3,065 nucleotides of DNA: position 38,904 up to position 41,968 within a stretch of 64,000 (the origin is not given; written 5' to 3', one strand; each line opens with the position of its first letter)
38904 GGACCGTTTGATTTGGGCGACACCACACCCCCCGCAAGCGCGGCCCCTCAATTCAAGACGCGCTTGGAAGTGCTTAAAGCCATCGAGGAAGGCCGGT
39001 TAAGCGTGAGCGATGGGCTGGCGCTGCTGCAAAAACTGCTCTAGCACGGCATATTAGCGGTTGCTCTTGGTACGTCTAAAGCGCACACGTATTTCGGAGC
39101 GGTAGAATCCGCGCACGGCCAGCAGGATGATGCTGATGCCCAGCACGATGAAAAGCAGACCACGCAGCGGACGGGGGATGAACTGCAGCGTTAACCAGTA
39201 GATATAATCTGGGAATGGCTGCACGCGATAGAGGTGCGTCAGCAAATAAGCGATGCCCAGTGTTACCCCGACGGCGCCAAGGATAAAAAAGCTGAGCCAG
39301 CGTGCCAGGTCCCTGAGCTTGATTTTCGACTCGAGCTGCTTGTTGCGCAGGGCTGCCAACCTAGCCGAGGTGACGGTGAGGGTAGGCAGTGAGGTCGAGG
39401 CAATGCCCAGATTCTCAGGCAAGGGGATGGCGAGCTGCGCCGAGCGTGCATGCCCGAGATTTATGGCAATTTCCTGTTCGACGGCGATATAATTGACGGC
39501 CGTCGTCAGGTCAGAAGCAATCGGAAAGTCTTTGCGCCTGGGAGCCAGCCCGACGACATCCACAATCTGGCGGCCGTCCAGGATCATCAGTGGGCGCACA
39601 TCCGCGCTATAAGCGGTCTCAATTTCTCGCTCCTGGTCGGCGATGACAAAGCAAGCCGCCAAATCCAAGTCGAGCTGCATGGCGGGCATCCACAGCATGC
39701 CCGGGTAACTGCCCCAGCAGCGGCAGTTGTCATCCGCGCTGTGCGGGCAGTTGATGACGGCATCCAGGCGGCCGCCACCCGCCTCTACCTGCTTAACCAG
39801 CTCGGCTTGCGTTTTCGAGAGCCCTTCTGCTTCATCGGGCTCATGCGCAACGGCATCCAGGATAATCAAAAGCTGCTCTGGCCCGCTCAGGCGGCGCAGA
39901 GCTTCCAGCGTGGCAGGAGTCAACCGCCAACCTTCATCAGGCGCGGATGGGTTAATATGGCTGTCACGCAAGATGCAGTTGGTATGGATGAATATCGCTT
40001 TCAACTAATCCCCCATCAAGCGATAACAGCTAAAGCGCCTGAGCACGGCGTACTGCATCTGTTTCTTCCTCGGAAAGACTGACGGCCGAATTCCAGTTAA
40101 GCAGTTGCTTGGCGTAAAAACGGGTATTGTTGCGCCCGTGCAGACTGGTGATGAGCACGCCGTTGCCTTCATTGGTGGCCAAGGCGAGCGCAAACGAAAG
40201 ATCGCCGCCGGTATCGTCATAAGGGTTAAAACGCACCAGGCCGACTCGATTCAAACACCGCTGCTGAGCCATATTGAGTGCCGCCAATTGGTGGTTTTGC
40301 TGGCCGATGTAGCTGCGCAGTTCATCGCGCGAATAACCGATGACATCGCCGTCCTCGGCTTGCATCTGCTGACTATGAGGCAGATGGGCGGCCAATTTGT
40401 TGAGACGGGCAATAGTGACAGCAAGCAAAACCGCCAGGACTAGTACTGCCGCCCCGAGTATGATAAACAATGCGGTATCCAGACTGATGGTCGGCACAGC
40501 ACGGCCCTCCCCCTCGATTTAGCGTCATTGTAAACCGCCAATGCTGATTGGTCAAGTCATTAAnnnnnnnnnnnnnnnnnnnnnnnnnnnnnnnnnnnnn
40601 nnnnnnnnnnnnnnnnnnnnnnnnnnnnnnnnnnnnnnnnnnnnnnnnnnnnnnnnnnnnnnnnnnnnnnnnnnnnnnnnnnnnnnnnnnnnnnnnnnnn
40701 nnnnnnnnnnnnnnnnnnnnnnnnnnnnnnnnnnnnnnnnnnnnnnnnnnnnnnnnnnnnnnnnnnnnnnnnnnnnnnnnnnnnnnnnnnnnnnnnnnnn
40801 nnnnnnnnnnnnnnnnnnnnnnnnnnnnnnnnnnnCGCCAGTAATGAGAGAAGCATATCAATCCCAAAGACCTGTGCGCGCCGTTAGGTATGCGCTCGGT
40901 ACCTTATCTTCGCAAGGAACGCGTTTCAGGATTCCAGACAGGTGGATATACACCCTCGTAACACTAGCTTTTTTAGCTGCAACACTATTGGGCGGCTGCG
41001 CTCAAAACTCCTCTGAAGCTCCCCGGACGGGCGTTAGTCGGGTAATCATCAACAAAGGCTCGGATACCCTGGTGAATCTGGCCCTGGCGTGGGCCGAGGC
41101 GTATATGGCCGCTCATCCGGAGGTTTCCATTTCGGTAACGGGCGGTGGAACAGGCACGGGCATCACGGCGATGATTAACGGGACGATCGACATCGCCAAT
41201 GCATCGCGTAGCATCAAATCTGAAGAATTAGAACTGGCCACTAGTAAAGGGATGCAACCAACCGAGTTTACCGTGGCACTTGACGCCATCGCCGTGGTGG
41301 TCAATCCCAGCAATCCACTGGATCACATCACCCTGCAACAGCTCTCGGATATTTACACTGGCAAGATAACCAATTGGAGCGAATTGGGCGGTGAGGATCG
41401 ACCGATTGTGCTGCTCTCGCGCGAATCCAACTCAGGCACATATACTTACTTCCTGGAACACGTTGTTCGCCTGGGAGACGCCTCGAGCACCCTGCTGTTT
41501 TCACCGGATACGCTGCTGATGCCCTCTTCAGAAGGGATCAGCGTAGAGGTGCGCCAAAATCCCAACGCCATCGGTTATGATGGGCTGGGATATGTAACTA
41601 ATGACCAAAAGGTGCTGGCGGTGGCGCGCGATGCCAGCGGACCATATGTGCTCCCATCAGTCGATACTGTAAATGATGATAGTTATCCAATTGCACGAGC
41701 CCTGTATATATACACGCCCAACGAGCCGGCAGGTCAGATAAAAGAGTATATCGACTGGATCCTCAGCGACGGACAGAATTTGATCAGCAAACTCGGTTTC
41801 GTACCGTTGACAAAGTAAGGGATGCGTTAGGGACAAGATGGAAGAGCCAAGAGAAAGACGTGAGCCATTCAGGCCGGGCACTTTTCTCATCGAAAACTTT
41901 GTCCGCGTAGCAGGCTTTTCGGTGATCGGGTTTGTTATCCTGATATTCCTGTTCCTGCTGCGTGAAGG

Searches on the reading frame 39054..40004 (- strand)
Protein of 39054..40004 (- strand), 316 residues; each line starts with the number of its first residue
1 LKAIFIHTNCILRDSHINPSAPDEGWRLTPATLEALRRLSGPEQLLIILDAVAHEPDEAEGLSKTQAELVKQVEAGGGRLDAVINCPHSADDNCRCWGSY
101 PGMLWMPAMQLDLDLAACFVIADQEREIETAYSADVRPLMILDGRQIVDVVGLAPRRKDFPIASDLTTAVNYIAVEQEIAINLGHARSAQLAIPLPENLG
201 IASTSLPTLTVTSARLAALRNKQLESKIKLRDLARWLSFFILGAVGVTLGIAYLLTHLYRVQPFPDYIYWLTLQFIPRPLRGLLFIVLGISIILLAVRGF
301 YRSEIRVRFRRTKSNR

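Call 58: search_protein_families(library=ncbifam, proteins=[window:39054-40004:-], max_evalue=1e-8)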
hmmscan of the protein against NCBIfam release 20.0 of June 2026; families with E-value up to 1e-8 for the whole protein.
window:39054-40004:- (316 aa): 3 families
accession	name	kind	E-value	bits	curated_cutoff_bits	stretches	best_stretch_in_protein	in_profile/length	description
NF006506.0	PRK08942.1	equivalog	1.5e-15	57.2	178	1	24-175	26-179/182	D-glycero-beta-D-manno-heptose 1,7-bisphosphate 7-phosphatase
NF005264.0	PRK06769.1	equivalog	2.3e-11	43.8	217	1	3-174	6-172/175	HAD-IIIA family hydrolase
TIGR01656.1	Histidinol-ppas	subfamily_domain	3.7e-09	36.7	84.15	1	24-138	25-142/149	histidinol-phosphate phosphatase domain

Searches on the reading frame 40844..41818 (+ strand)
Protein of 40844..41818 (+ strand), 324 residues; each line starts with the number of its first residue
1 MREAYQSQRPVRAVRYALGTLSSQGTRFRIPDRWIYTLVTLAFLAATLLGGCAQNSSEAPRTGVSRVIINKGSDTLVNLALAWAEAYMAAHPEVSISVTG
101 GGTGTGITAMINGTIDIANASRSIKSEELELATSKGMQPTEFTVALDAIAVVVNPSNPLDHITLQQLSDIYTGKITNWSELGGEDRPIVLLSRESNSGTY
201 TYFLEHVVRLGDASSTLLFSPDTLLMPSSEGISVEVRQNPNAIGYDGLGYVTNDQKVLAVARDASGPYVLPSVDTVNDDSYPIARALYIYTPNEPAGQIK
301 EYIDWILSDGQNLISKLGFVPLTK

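Call 58: search_protein_families(library=ncbifam, proteins=[window:40844-41818:+], max_evalue=1e-8)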
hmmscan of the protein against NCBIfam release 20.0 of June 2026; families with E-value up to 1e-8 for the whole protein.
window:40844-41818:+ (324 aa): 2 families
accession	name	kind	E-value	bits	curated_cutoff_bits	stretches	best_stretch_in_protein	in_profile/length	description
TIGR02136.1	ptsS_2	subfamily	2.7e-79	266.4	206.6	1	33-322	3-295/295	phosphate ABC transporter substrate-binding protein PstS family protein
TIGR00975.1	3a0107s03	equivalog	1e-22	80.6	205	1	70-277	3-226/315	phosphate ABC transporter substrate-binding protein PstS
